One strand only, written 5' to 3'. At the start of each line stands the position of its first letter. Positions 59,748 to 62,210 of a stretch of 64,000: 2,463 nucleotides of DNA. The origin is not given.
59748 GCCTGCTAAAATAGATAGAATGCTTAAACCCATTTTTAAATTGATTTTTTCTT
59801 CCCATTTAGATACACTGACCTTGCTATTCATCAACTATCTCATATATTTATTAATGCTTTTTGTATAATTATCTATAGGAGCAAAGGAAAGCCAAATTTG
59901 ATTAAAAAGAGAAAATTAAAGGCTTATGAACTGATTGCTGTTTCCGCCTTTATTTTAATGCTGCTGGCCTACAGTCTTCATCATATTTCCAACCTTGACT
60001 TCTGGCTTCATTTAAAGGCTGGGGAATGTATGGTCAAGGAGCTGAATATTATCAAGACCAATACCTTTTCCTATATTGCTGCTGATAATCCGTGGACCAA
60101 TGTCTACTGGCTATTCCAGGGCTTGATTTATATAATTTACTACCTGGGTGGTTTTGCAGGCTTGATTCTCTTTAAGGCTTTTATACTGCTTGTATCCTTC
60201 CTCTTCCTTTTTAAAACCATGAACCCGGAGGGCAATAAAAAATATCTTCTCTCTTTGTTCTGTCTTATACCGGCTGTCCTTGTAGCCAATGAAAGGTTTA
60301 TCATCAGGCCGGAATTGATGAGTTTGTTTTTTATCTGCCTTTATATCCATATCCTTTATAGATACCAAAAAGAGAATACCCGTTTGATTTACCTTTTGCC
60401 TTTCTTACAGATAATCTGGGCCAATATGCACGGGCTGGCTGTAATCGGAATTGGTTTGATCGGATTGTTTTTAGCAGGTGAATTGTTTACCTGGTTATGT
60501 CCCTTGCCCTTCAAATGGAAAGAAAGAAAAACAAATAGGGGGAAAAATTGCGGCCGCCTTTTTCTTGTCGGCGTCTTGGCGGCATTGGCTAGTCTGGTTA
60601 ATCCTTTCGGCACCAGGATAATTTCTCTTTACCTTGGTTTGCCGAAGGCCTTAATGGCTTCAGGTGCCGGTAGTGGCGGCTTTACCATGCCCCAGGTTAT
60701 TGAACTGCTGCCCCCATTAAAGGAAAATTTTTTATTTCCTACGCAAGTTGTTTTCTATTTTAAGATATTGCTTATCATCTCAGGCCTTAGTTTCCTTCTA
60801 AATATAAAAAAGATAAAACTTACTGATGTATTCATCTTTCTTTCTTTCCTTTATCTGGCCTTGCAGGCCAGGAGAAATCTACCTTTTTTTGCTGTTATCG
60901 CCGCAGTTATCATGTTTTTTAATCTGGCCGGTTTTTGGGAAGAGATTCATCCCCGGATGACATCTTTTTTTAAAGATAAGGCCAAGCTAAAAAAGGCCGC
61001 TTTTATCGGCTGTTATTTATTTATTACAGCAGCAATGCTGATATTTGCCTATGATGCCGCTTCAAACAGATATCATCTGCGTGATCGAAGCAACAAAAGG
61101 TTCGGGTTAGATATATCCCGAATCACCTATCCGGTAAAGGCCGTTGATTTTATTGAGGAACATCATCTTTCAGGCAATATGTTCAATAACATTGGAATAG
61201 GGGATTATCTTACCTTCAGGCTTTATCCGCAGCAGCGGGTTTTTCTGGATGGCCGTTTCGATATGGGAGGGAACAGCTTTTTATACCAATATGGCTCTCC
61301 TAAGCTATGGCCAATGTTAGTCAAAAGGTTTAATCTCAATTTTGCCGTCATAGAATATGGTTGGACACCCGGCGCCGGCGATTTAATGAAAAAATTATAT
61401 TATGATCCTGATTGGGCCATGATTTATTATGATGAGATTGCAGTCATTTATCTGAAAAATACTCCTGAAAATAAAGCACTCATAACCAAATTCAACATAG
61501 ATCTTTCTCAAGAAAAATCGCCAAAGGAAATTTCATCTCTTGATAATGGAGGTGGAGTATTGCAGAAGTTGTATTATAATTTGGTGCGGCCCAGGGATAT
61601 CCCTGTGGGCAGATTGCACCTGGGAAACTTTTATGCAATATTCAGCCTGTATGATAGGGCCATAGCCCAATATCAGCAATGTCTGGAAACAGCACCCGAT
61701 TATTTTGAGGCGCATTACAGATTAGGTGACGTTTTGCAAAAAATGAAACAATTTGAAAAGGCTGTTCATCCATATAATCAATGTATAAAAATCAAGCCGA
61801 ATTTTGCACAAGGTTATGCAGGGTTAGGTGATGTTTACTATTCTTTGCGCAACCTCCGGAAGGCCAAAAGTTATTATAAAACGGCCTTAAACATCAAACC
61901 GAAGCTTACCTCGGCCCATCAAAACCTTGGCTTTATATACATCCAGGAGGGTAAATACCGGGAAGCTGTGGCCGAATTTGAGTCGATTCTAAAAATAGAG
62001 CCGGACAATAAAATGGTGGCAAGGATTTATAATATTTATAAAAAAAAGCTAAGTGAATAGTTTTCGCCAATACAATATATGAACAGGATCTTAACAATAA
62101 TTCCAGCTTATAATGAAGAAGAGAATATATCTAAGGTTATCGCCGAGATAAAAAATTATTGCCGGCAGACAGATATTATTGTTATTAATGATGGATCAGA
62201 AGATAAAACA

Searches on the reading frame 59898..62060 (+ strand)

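Call 77: search_protein_families(library=pfam, proteins=[window:59898-62060:+], max_evalue=0.001)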
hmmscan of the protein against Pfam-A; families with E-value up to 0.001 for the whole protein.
window:59898-62060:+ (720 aa): 17 families
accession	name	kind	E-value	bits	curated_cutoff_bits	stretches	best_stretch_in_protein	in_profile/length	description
PF00515.34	TPR_1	-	2.1e-24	84.7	27.8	3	604-636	2-34/34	Tetratricopeptide repeat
PF13181.12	TPR_8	-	5e-23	79.7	25.7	3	604-635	2-33/34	Tetratricopeptide repeat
PF07719.23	TPR_2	-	2.4e-22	77.6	27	3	673-704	3-34/34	Tetratricopeptide repeat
PF13414.12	TPR_11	-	1e-20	73.6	26.8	2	585-616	10-41/42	TPR repeat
PF13424.12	TPR_12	-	1.9e-15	57.2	30.1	1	573-633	14-75/77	Tetratricopeptide repeat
PF14559.12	TPR_19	-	8.4e-15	55.3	25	2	652-708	6-62/68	Tetratricopeptide repeat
PF13431.12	TPR_17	-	2.2e-13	49.7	24.4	1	592-623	2-33/34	Tetratricopeptide repeat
PF13428.12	TPR_14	-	7.4e-11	42.1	23.5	0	571-611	3-43/44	Tetratricopeptide repeat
PF13174.12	TPR_6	-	1.9e-09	38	26.3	0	604-632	1-29/33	Tetratricopeptide repeat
PF13176.12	TPR_7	-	2.7e-07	30.6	27.9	0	673-703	1-31/36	Tetratricopeptide repeat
PF13432.12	TPR_16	-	4.3e-07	30.7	32.7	0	585-623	13-51/65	Tetratricopeptide repeat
PF13371.12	TPR_9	-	8.3e-07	29.4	35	1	647-710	5-68/73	Tetratricopeptide repeat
PF23914.1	TPR_CcmH_CycH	-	2.8e-05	24.5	42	1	596-704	43-154/158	Cytochrome c-type biogenesis protein H TPR domain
PF24575.1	TPR_Slam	-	3.6e-05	24.6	35.2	0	585-622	63-100/104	Surface lipoprotein assembly modifier, N-terminal TPR repeats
PF25063.1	ARM_TT21_C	-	6.1e-05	23.4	35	1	587-701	39-159/209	Tetratricopeptide repeat protein 21 C-terminal ARM domain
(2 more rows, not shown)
